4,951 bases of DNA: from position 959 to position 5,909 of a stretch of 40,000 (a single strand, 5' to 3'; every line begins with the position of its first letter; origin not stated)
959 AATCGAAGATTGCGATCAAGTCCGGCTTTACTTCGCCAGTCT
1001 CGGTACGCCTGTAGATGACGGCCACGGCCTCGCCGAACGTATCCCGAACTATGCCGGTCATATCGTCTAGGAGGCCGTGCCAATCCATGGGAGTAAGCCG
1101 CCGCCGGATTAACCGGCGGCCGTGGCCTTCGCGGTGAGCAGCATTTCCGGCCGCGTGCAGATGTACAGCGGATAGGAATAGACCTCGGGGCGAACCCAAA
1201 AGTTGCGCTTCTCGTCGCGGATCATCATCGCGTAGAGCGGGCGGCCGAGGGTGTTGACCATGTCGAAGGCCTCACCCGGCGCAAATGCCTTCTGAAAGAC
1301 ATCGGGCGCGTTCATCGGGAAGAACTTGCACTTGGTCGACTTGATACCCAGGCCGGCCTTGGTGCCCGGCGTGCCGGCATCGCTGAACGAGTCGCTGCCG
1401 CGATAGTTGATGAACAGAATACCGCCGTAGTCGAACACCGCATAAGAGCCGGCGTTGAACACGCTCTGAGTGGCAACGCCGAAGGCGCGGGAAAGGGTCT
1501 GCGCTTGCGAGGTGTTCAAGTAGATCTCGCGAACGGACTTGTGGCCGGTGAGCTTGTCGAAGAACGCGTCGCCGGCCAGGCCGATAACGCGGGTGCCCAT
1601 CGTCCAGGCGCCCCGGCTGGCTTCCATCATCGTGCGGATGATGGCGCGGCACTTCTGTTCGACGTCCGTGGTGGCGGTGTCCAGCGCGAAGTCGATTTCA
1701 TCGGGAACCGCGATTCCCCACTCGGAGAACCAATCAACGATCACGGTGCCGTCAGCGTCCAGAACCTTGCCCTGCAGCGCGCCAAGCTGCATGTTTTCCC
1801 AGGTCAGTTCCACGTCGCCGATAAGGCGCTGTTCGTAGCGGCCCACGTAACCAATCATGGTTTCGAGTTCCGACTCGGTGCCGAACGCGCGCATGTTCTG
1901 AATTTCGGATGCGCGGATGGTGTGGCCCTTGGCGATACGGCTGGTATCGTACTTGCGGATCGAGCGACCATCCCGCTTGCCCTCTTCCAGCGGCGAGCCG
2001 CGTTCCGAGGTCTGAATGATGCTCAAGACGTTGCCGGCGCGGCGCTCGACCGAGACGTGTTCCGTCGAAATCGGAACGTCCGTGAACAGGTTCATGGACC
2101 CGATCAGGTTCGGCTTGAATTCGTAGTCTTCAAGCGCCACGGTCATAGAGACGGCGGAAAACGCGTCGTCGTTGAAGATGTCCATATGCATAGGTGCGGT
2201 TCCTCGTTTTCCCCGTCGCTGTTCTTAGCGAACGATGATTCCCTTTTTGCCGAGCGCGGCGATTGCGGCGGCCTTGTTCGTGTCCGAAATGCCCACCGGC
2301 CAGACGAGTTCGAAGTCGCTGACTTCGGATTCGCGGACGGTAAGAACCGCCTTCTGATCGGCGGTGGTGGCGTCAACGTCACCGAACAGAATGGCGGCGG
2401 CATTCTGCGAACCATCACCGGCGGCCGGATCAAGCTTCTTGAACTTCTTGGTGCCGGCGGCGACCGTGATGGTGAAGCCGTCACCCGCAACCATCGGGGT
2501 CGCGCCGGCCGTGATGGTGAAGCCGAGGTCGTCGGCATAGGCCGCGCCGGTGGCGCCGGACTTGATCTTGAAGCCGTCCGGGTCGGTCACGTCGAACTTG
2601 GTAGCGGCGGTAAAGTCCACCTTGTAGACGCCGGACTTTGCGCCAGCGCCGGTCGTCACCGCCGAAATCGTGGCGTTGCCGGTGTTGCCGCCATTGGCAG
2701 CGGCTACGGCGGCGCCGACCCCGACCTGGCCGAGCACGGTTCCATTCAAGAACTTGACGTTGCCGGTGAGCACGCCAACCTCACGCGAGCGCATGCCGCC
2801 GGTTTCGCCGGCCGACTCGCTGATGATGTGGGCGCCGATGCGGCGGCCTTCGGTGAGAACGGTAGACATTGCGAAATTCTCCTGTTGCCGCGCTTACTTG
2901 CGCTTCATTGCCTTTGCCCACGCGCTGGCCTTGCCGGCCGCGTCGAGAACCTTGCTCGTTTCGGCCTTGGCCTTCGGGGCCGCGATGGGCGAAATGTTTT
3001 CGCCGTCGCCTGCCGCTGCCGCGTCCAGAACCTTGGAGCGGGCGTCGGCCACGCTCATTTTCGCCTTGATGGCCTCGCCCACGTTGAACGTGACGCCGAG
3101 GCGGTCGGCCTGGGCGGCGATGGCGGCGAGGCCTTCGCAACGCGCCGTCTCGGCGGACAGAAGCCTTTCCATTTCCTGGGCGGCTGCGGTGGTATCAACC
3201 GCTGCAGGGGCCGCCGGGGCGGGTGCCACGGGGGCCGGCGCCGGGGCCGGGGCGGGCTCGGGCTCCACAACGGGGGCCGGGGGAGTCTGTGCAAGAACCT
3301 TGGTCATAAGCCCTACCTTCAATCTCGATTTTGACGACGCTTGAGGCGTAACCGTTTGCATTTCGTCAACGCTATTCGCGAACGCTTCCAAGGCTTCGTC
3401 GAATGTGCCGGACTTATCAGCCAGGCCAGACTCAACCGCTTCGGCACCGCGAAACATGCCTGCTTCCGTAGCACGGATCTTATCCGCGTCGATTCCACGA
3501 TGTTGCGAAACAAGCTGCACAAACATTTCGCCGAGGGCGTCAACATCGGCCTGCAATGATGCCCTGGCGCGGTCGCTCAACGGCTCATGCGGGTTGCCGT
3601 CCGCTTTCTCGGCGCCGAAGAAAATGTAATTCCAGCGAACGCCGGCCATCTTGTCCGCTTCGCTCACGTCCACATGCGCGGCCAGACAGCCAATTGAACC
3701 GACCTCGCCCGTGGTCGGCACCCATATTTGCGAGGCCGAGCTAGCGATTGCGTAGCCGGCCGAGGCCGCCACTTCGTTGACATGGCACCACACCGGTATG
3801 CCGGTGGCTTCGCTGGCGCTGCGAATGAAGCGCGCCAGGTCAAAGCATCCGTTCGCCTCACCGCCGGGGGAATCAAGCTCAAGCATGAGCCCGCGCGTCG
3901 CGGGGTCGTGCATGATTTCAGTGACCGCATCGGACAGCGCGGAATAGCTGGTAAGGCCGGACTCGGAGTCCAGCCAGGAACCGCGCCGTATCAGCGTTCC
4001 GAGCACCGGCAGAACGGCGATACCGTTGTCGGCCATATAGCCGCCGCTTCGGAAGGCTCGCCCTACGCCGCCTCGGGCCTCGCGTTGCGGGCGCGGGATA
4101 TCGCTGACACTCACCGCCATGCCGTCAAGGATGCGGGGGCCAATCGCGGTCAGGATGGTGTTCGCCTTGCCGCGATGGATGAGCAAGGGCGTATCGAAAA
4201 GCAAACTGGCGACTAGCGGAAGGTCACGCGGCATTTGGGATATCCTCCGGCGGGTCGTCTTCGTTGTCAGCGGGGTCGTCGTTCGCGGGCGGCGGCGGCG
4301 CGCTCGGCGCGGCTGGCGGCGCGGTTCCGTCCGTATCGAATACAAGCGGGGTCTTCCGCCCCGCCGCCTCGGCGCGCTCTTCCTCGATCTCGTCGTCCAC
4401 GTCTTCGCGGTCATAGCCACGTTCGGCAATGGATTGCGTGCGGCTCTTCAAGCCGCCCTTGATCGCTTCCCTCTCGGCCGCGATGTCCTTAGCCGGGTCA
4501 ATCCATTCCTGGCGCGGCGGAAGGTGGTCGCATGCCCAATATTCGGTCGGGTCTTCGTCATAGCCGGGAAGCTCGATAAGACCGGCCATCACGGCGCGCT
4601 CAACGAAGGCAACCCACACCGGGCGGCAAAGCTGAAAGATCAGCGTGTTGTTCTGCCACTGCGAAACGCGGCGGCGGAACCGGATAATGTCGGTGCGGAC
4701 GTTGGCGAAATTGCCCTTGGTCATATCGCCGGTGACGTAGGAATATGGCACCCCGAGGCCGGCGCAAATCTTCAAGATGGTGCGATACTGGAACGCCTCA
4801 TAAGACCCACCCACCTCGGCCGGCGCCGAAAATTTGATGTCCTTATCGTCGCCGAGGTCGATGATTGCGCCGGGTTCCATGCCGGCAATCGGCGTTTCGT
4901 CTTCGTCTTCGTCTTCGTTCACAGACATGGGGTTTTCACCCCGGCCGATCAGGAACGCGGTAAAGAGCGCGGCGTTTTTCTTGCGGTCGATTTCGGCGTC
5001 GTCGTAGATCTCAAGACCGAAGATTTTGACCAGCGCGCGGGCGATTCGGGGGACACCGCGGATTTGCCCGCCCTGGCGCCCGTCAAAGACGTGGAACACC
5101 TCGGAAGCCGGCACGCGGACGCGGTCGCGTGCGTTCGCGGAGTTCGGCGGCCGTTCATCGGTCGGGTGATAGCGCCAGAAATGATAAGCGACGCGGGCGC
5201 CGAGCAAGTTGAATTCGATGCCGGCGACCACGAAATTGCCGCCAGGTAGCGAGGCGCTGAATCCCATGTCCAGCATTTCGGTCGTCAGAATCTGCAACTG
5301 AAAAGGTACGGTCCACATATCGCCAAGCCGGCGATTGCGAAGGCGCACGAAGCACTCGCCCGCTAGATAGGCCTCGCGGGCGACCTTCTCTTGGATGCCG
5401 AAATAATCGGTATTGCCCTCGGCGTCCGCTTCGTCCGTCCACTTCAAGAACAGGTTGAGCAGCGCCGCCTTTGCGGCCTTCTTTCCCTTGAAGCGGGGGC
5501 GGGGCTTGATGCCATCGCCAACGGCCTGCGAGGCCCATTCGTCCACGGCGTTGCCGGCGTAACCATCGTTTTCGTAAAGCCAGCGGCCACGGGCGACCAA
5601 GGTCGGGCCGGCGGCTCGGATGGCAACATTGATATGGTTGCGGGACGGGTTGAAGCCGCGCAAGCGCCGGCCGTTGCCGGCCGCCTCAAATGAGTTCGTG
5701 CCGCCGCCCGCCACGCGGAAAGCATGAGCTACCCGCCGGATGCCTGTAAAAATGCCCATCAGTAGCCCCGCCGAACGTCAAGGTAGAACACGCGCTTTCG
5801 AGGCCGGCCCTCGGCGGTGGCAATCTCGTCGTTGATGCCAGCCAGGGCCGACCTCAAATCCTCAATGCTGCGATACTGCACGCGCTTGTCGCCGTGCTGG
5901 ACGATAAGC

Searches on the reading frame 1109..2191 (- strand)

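Call 20: search_protein_families(library=pfam, proteins=[window:1109-2191:-], max_evalue=0.001)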
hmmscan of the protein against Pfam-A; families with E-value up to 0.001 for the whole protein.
window:1109-2191:- (360 aa): 1 family
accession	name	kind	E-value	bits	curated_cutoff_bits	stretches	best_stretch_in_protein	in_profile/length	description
PF03864.22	Phage_cap_E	-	2.7e-69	234.2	22.9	1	12-355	1-328/329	Phage major capsid protein E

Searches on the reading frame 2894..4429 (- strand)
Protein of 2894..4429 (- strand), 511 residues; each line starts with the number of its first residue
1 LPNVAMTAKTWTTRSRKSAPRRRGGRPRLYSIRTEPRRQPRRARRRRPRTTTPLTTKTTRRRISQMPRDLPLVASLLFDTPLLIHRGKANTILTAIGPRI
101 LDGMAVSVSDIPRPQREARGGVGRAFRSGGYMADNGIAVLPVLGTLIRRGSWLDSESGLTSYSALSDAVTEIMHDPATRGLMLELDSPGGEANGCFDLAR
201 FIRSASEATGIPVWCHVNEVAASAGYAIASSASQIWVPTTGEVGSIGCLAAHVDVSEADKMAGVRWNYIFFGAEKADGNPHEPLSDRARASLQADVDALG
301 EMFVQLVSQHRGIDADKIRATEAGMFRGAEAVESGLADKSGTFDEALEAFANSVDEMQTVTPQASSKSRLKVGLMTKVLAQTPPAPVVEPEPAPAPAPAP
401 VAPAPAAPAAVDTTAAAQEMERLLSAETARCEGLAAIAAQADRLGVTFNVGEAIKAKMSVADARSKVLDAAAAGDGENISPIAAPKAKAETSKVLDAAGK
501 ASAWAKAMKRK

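Call 20: search_protein_families(library=pfam, proteins=[window:2894-4429:-], max_evalue=0.001)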
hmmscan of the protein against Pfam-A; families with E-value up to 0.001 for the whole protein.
window:2894-4429:- (511 aa): 3 families
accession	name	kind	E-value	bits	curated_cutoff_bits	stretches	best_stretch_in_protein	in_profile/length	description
PF01343.23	Peptidase_S49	-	5.6e-30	104.8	24.9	1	208-352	4-149/154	Peptidase family S49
PF25145.1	NfeD1b_N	-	3.9e-08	33.5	40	1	157-300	13-145/189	NfeD1b, N-terminal domain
PF04625.18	DEC-1_N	-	0.00058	19.4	29.2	0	370-412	104-148/403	DEC-1 protein, N-terminal region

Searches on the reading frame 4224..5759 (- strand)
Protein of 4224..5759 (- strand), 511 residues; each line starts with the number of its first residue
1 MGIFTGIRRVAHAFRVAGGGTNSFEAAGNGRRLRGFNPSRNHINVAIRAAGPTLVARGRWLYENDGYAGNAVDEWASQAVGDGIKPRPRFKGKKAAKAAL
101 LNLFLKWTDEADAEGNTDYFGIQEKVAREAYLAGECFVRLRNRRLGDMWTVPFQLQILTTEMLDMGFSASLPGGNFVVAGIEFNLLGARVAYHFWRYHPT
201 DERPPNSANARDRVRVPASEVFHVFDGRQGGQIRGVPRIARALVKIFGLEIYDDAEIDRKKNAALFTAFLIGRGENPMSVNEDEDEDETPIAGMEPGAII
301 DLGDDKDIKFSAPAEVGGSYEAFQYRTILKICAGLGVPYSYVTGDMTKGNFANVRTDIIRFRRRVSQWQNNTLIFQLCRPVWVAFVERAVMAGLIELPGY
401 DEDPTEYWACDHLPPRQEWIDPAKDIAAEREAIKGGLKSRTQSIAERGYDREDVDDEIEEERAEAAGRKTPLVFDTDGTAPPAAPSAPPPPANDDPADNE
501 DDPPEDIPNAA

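Call 20: search_protein_families(library=pfam, proteins=[window:4224-5759:-], max_evalue=0.001)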
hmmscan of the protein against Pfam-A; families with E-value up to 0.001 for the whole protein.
window:4224-5759:- (511 aa): 1 family
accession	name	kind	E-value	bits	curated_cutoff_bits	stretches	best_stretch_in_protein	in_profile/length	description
PF05136.18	Phage_portal_2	-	1.3e-85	288.2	32.9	1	30-369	2-354/354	Phage portal protein, lambda family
